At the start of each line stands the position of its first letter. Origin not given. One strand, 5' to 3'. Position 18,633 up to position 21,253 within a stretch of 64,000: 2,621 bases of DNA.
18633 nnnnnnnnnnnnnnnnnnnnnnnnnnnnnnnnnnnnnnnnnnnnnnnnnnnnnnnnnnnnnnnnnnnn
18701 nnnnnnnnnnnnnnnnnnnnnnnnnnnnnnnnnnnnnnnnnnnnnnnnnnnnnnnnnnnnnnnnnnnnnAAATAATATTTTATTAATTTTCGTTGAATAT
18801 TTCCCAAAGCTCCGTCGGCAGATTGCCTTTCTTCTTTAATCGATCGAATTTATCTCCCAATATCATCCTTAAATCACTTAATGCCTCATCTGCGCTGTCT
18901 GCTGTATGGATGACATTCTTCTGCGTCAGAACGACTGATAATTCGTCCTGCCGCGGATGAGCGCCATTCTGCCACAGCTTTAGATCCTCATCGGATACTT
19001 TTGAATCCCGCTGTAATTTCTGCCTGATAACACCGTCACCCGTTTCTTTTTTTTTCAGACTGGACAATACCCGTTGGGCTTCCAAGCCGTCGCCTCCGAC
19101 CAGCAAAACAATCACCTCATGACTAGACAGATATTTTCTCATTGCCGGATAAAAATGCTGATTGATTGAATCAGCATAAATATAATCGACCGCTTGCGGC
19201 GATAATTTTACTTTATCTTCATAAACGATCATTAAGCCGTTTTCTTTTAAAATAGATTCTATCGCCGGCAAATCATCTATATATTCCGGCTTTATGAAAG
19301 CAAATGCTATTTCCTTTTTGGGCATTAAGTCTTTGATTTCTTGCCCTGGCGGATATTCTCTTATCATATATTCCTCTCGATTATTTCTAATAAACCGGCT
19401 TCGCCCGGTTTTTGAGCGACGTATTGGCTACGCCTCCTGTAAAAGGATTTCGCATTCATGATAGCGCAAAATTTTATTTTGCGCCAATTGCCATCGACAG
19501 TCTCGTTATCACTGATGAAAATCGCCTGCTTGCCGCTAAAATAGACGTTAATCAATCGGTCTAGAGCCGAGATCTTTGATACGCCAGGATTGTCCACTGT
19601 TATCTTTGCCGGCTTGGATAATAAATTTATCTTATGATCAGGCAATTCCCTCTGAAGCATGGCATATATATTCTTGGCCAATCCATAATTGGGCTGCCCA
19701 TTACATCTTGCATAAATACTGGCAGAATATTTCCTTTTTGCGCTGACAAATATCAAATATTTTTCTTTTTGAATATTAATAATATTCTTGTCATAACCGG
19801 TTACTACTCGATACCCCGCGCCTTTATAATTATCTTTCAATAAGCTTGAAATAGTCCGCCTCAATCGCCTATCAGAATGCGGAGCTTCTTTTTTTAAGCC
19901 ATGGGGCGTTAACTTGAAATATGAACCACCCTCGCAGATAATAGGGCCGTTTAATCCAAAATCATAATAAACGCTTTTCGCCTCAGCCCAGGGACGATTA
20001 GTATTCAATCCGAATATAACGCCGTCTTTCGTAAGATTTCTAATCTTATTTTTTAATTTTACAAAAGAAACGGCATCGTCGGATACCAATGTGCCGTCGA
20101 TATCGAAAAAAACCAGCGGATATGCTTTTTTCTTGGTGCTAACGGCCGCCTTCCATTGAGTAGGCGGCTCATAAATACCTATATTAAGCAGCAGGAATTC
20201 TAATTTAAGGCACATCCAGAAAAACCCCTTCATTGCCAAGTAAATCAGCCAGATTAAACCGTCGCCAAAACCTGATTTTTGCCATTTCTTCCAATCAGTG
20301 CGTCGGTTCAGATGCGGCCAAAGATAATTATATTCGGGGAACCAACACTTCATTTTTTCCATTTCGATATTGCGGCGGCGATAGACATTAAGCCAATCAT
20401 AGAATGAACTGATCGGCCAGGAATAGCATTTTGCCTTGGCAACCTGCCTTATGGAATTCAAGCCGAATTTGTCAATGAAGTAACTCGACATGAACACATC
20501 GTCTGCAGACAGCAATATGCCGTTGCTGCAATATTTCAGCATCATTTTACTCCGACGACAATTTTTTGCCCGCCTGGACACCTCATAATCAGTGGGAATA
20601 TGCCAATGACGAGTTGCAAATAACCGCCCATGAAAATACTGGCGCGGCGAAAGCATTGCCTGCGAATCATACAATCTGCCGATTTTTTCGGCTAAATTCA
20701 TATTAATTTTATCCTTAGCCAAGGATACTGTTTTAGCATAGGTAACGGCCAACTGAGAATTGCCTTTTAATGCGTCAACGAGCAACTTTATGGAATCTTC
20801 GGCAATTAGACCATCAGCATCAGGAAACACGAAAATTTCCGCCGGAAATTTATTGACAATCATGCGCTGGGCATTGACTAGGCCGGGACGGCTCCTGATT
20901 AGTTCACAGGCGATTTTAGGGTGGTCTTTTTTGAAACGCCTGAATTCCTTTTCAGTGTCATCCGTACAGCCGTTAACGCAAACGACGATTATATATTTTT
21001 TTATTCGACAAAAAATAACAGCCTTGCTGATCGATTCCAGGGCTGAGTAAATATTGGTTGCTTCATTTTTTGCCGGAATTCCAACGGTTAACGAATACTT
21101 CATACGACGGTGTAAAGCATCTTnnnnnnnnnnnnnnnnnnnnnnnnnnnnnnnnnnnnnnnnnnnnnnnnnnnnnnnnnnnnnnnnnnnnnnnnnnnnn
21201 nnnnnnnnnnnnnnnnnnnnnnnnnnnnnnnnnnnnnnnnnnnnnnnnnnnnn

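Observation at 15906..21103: Tight operon: GT2-HAD fusion, NDK-like, Nudix, GT4, HprK-like kinase, Nudix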

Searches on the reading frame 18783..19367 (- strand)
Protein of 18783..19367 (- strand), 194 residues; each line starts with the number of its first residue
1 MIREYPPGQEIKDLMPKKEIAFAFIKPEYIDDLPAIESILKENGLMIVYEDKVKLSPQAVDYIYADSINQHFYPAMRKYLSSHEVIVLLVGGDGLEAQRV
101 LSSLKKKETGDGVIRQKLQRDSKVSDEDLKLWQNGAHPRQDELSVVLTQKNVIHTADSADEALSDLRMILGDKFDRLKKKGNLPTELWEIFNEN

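Call 5: search_protein_families(library=pfam, proteins=[window:18783-19367:-], max_evalue=0.01)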
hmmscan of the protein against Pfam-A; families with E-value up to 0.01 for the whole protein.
window:18783-19367:- (194 aa): 1 family
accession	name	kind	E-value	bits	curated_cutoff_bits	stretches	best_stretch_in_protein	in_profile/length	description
PF00334.24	NDK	-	1.3e-09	38.5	27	1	20-170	2-130/135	Nucleoside diphosphate kinase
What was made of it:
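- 18783..19367 (-): Cassette-specific NDK-like protein. It keeps the catalytic NxxH histidine, has a roughly 33-aa insertion, and has lost the canonical R88/T94 region. Pfam NDK 1.3e-9, 38.5 bits against a cut-off of 27 (call 5).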

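Call 6: search_protein_families(library=ncbifam, proteins=[window:18783-19367:-], max_evalue=0.1)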
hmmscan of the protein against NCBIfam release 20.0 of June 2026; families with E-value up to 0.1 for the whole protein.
window:18783-19367:- (194 aa): 6 families
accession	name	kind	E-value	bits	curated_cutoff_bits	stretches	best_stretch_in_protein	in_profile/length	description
NF001908.0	PRK00668.1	equivalog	1.7e-09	37.5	155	1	19-118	4-107/141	nucleoside-diphosphate kinase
NF011112.0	PRK14540.1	equivalog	0.00013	21.8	202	1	36-112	22-100/135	nucleoside-diphosphate kinase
NF011116.0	PRK14545.1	equivalog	0.00074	19.7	217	1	21-118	6-107/139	nucleoside-diphosphate kinase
NF011113.0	PRK14541.1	equivalog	0.003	17.6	255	1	34-123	19-109/140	nucleoside-diphosphate kinase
NF011114.0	PRK14542.1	equivalog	0.011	15.4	250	0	22-117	5-104/137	nucleoside-diphosphate kinase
NF011299.0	PRK14711.1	equivalog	0.039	13.7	361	1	74-137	14-73/201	urease accessory protein UreE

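Call 45: search_solved_structures(query=window:18783-19367:-, max_evalue=0.01, show_alignments=2)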
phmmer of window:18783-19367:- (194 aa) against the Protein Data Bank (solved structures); distinct sequences matched with E-value up to 0.01: 12.
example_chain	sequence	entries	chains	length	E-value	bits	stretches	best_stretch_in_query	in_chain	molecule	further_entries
8j07_X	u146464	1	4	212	5.5e-07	32.7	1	19-90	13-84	Nucleoside diphosphate kinase homolog 5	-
9fqr_HX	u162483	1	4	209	2.5e-06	30.5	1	20-90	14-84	NME/NM23 family member 5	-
8wzb_E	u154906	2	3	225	3e-06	30.2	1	8-90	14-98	Nucleoside diphosphate kinase homolog 5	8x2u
9rvw_A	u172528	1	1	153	2.3e-05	27.4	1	21-120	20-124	Nucleoside diphosphate kinase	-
9sfo_A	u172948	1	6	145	2.7e-05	27.1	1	22-120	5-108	Nucleoside diphosphate kinase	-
3vvt_A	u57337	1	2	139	3.7e-05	26.7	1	20-116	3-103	Nucleoside diphosphate kinase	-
3vgu_A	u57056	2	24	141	0.0015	21.5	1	21-117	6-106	Nucleoside diphosphate kinase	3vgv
3vgs_A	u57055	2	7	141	0.0016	21.4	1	21-117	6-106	Nucleoside diphosphate kinase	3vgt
3pj9_A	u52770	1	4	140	0.0019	21.1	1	22-117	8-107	Nucleoside diphosphate kinase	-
8g2z_1M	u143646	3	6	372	0.0035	20.3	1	18-99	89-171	Nucleoside diphosphate kinase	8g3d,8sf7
3vvu_A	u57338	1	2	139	0.0045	19.9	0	21-116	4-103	Nucleoside diphosphate kinase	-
8snb_4J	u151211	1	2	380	0.0065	19.4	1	13-99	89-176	Nucleoside diphosphate kinase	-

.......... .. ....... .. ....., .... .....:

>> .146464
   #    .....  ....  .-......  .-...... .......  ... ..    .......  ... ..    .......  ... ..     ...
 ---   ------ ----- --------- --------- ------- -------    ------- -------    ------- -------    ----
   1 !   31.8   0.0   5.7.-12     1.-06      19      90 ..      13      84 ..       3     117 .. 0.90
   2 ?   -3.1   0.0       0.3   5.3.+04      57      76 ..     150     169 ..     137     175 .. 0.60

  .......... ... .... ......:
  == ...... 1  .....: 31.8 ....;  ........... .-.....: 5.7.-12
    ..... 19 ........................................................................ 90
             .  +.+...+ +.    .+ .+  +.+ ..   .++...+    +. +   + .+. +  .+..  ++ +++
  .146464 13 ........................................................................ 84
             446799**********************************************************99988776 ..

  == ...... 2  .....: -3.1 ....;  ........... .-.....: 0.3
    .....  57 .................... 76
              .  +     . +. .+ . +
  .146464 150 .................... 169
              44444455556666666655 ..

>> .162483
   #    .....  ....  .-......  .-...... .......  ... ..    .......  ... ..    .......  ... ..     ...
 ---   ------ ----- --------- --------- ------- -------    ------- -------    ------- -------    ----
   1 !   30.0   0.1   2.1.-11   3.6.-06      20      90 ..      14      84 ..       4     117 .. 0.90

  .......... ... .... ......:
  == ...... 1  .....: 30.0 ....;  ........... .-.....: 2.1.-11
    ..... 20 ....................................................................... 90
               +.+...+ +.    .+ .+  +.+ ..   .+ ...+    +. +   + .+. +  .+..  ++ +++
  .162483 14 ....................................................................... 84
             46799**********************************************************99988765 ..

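Call 48: search_protein_families(library=padloc, proteins=[window:18783-19367:-], max_evalue=0.01)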
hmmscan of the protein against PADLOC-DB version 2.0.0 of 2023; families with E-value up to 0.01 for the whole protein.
window:18783-19367:- (194 aa): 0 families

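Call 49: search_protein_families(library=phrogs, proteins=[window:18783-19367:-], max_evalue=0.001)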
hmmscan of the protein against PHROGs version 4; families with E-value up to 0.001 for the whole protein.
window:18783-19367:- (194 aa): 0 families

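Call 83: find_homologous_proteins(query=window:18783-19367:-)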
Query window:18783-19367:- (194 aa): 36 proteins with E <= 0.001 among 156 candidates.
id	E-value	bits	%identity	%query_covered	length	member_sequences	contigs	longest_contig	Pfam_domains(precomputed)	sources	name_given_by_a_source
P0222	2.7e-122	423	100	100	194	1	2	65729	PF00334.25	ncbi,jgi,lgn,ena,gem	ncbi:MAG: nucleoside-diphosphate kinase [Candidatus Buchananbacteria bacterium]|jgi:nucleoside dipho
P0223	3.6e-109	381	90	100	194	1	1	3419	PF00334.25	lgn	-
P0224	3.4e-86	306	71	98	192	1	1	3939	PF00334.25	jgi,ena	-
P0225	3.8e-81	289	67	99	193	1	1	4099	PF00334.25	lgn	-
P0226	2.0e-79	284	66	99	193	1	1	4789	PF00334.25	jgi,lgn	-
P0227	3.6e-78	279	66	99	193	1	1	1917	PF00334.25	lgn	-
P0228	3.6e-77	276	63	99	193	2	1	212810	PF00334.25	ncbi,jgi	ncbi:MAG: nucleoside-diphosphate kinase [Candidatus Buchananbacteria bacterium]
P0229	3.6e-77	276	66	99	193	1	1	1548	PF00334.25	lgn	-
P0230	4.5e-77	276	66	98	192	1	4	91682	PF00334.25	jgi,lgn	-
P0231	7.6e-76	272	64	99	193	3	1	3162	PF00334.25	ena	-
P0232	2.9e-74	267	62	95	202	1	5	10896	PF00334.25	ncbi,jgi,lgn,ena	-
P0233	6.2e-74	266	62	99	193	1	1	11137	PF00334.25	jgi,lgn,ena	-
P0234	6.9e-74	266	64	95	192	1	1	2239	PF00334.25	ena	-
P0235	9.4e-74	265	61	98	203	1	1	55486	PF00334.25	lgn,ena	-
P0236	2.0e-73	264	64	99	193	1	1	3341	PF00334.25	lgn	-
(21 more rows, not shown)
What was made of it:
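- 18783..19367 (-): 36 homologues were found; the longer ones sit on contigs of the same lengths as the kinase and GT2 homologues (call 83).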

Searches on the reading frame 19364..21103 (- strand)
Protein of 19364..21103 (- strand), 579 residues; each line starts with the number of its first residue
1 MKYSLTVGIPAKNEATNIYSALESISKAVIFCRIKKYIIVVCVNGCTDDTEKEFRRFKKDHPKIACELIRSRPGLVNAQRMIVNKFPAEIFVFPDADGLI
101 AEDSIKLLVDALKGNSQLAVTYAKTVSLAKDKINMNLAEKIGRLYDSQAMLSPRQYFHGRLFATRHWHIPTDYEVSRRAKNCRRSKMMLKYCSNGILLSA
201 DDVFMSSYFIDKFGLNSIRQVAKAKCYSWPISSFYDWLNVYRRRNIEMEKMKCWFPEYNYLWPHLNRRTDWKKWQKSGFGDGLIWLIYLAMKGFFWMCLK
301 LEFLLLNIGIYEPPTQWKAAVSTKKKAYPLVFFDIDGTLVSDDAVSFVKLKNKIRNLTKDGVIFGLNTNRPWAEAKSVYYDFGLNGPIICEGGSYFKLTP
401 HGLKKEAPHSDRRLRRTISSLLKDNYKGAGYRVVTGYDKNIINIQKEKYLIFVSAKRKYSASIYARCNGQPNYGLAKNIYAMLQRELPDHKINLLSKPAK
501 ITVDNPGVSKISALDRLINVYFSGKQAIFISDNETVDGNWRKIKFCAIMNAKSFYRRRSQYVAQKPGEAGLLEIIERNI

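Call 5: search_protein_families(library=pfam, proteins=[window:19364-21103:-], max_evalue=0.01)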
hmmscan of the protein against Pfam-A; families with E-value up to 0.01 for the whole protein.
window:19364-21103:- (579 aa): 3 families
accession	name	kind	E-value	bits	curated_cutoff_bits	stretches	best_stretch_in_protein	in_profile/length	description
PF08282.18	Hydrolase_3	-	3.2e-11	43.9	20.9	1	331-532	1-211/255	haloacid dehalogenase-like hydrolase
PF00535.33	Glycos_transf_2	-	6.5e-10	39.6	23.3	1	6-120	1-111/168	Glycosyl transferase family 2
PF13641.12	Glyco_tranf_2_3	-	6.1e-06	26.8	27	1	5-128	3-127/230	Glycosyltransferase like family 2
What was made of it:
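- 20129..21103 (-): GT2 (GT-A, inverting type) domain of the fusion protein (aa 1-325). It has D48, D95xD97, D201-D202, a YRRRN motif at the QxxRW position, and amphipathic C-terminal helices. Pfam Glycos_transf_2 6.5e-10 (call 5).
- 19364..20128 (-): HAD-IIB (Cof-type) phosphatase domain of the fusion protein (aa 326-579). Motifs DxDxT, T, K and D-x-E are conserved. Pfam Hydrolase_3 3.2e-11 (call 5).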

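Call 6: search_protein_families(library=ncbifam, proteins=[window:19364-21103:-], max_evalue=0.1)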
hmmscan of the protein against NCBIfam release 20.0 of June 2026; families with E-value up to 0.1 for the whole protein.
window:19364-21103:- (579 aa): 17 families
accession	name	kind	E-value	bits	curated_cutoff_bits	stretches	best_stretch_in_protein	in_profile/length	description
TIGR00099.1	Cof-subfamily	subfamily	3.6e-09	36.6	137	1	330-519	1-198/256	Cof-type HAD-IIB family hydrolase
TIGR01484.1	HAD-SF-IIB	subfamily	2.8e-08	34.1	41.8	1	330-522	1-193/221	HAD-IIB family hydrolase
NF002245.0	PRK01158.1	equivalog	1.4e-06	27.8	198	1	330-429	5-102/233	phosphoglycolate phosphatase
TIGR01487.1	Pglycolate_arch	equivalog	1.5e-06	28.3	122.75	1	330-426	3-104/215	phosphoglycolate phosphatase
TIGR03937.1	PgaC_IcaA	equivalog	1.6e-06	27.4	422.3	1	5-120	47-158/407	poly-beta-1,6-N-acetyl-D-glucosamine synthase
NF001218.0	PRK00192.1-5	equivalog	5e-06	26.4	362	1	329-408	5-83/275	mannosyl-3-phosphoglycerate phosphatase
TIGR03111.1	glyc2_xrt_Gpos1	hypoth_equivalog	1.2e-05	24.3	363.95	1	5-188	51-228/439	TIGR03111 family XrtG-associated glycosyltransferase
NF001216.0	PRK00192.1-2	equivalog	2.7e-05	23.7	353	1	329-428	7-111/275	mannosyl-3-phosphoglycerate phosphatase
TIGR02463.1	MPGP_rel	hypoth_equivalog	0.00099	19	282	1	330-401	1-71/216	mannosyl-3-phosphoglycerate phosphatase-related protein YedP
TIGR01486.1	HAD-SF-IIB-MPGP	subfamily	0.0011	18.3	164.75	1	330-401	1-72/257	mannosyl-3-phosphoglycerate phosphatase family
TIGR02461.1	osmo_MPG_phos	equivalog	0.0069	16.5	244.35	1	330-394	1-64/227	mannosyl-3-phosphoglycerate phosphatase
NF038302.1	EPS_HpsE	equivalog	0.0096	14.9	300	1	4-108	2-107/307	hormogonium polysaccharide biosynthesis glycosyltransferase HpsE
NF007482.0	PRK10073.1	equivalog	0.011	14.8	423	1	20-161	19-157/334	glycosyltransferase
NF001217.0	PRK00192.1-4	equivalog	0.014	14.9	373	1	327-394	7-73/265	mannosyl-3-phosphoglycerate phosphatase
NF011072.0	PRK14502.1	equivalog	0.022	13.1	762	1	324-397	412-485/694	bifunctional mannosyl-3-phosphoglycerate synthase/mannosyl-3 phosphoglycerate phosphatase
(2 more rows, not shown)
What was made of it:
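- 19364..20128 (-): NCBIfam Cof subfamily 3.6e-9 and HAD-SF-IIB 2.8e-8 (call 6).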

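Call 9: find_encoding_contigs(protein=window:19364-21103:-, flank=10000, max_places=6)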
Protein window:19364-21103:- (579 aa): 3 contigs read that carry it; 1 place shown.
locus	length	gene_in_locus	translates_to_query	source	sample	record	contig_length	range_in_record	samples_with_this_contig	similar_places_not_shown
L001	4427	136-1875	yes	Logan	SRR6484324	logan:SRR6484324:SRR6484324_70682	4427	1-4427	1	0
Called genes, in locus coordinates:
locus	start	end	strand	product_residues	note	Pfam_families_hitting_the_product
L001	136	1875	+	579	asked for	PF00535:Glycos_transf_2, PF08282:Hydrolase_3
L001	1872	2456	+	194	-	PF00334:NDK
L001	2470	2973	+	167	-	PF00293:NUDIX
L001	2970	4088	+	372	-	PF13439:Glyco_transf_4 (weak), PF00534:Glycos_transf_1, PF13692:Glyco_trans_1_4, PF13524:Glyco_trans_1_2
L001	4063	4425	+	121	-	?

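Call 20: search_solved_structures(query=window:19364-21103:-, max_evalue=0.01)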
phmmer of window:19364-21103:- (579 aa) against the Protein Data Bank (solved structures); distinct sequences matched with E-value up to 0.01: 4.
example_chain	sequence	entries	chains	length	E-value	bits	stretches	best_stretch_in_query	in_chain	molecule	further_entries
6yv7_B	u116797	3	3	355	0.00013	23.8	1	5-163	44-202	Glycosyl transferase, family 2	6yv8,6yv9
6yv7_A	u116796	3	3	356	0.00013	23.7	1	5-163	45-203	Glycosyl transferase, family 2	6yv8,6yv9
2z87_A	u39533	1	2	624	0.00016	23.4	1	9-175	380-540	Chondroitin synthase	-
2z86_A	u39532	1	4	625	0.00016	23.4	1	9-175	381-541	Chondroitin synthase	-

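Call 25: find_homologous_proteins(query=window:19364-21103:-)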
Query window:19364-21103:- (579 aa): 37 proteins with E <= 0.001 among 5863 candidates.
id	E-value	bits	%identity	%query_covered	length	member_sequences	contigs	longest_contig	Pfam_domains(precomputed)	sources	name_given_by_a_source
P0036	0.0e+0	1344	100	100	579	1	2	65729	PF08282.19,PF00535.33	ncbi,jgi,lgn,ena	ncbi:MAG: HAD hydrolase family protein [Candidatus Buchananbacteria bacterium]|jgi:hydroxymethylpyri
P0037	4.9e-184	631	50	99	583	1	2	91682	PF08282.19,PF00535.33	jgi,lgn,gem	-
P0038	8.8e-145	501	42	99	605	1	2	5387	PF08282.19,PF00535.33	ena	-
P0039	3.7e-139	483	41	99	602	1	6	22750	PF08282.19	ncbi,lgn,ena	ncbi:MAG: HAD hydrolase family protein [Patescibacteria group bacterium]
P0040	1.7e-132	461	61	55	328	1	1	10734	PF00535.33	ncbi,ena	-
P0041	2.7e-126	440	59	56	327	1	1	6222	PF13641.13,PF00535.33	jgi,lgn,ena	-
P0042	7.2e-126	439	58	56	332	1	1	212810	PF00535.33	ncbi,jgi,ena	ncbi:MAG: glycosyltransferase family A protein [Candidatus Buchananbacteria bacterium]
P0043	1.3e-123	432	58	56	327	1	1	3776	PF00535.33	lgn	-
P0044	1.3e-121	425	57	56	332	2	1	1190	PF00535.33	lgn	-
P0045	3.3e-113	397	54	56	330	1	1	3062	PF00535.33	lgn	-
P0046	7.4e-113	396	55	56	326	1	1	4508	PF00535.33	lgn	-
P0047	2.7e-111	391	55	56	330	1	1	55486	PF00535.33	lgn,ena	-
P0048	6.5e-111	390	54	56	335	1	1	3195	PF00535.33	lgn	-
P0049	2.2e-107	378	53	56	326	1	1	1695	PF00535.33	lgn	-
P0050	5.8e-104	367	51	56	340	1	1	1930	PF00535.33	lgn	-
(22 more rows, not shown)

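Call 44: search_solved_structures(query=A2, max_evalue=0.01)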
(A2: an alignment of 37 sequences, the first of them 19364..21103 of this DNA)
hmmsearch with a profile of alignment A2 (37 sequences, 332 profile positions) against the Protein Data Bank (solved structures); distinct sequences matched with E-value up to 0.01: 23.
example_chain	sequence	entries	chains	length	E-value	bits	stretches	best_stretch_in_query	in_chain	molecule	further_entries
2z86_A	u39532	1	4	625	4.8e-13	52.3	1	9-174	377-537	Chondroitin synthase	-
2z87_A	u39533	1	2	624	4.8e-13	52.3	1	9-174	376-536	Chondroitin synthase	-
3l7i_A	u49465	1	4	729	1.4e-08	37.6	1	7-123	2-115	Teichoic acid biosynthesis protein F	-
3l7j_A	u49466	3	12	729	1.4e-08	37.6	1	7-123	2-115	Teichoic acid biosynthesis protein F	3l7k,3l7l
3l7m_A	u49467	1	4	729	1.4e-08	37.6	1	7-123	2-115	Teichoic acid biosynthesis protein F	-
6yv7_B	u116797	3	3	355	2.3e-08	36.9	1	8-168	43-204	Glycosyl transferase, family 2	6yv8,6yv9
6yv7_A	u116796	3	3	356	2.3e-08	36.9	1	8-168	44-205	Glycosyl transferase, family 2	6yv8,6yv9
6p61_A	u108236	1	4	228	8.4e-07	31.7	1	3-122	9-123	Glycosyltransferase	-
5hea_A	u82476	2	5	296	2e-06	30.5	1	7-120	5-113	Putative glycosyltransferase (GalT1)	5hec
5mlz_A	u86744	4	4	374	4.9e-06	29.2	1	6-124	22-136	Dolichol monophosphate mannose synthase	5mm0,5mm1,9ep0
8vh7_A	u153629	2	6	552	5.6e-06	29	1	16-134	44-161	Heparosan synthase B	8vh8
8viw_A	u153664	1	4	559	5.9e-06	28.9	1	16-134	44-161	Heparosan synthase B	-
5tze_C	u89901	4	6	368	1.2e-05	27.9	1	10-113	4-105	Glycosyl transferase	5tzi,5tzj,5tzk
22ao_A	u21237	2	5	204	1.8e-05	27.4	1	12-126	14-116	GmaR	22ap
5tz8_A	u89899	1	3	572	2.1e-05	27.1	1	10-113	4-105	Glycosyl transferase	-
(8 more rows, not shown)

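Call 48: search_protein_families(library=padloc, proteins=[window:19364-21103:-], max_evalue=0.01)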
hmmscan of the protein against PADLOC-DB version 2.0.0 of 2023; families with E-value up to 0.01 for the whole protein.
window:19364-21103:- (579 aa): 0 families

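Call 49: search_protein_families(library=phrogs, proteins=[window:19364-21103:-], max_evalue=0.001)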
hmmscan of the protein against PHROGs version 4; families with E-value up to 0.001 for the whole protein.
window:19364-21103:- (579 aa): 2 families
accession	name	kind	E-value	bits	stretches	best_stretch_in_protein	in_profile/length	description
phrog_22973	-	moron, auxiliary metabolic gene and host takeover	0.00022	21.3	1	7-60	29-81/496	glycosyltransferase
phrog_4901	-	other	0.00043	20.8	1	327-501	2-170/273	hydrolase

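Call 50: predict_structure(alignment_id=A2)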
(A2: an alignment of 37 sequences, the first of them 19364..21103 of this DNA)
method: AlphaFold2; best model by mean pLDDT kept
length: 579 residues; sequences in the alignment: 37
mean_pLDDT: 90.9   pTM: 0.71
mean pLDDT of the five models: 90.9, 88.6, 88.2, 87.9, 83.6
residues with pLDDT >= 90: 407; 70-90: 154; 50-70: 17; < 50: 1
segments of 3 or more residues with pLDDT < 50: none
pLDDT, mean of each block of 10 residues (from residue 1): 91 88 97 97 90 95 97 92 97 94 98 97 86 79 93 90 96 95 93 87 95 96 93 90 94 96 93 97 98 97 93 81 69 84 73 89 91 92 94 91 88 89 89 90 88 88 94 96 95 91 87 88 83 85 90 91 93 90
secondary structure, 60 per line:
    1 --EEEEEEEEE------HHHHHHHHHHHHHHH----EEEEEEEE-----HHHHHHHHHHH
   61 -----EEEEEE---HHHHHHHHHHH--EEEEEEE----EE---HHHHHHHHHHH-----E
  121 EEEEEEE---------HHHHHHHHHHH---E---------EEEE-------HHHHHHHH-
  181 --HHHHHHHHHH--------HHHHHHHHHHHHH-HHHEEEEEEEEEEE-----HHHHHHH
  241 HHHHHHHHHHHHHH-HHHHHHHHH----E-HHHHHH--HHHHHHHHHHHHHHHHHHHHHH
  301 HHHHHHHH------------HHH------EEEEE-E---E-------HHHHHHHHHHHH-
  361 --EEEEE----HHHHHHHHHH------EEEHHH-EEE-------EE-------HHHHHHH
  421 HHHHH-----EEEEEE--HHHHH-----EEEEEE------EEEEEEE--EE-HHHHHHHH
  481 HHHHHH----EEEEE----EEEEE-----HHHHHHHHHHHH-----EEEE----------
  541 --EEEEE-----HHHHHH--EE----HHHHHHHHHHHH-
elements in order: E3-11 H18-32 E37-44 H50-60 E66-71 H75-85 E88-94 H104-114 E120-127 H137-147 E161-164 H172-179 H183-192 H201-213 E218-228 H234-254 H256-264 H271-276 H279-308 E330-334 H348-359 E363-367 H372-381 E388-390 E395-397 H414-425 E431-436 H439-443 E449-454 E461-467 H473-486 E491-495 E500-504 H510-521 E527-530 E543-547 H553-558 H567-578
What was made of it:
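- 20129..21103 (-): AF2 pLDDT 90.9 (call 50).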
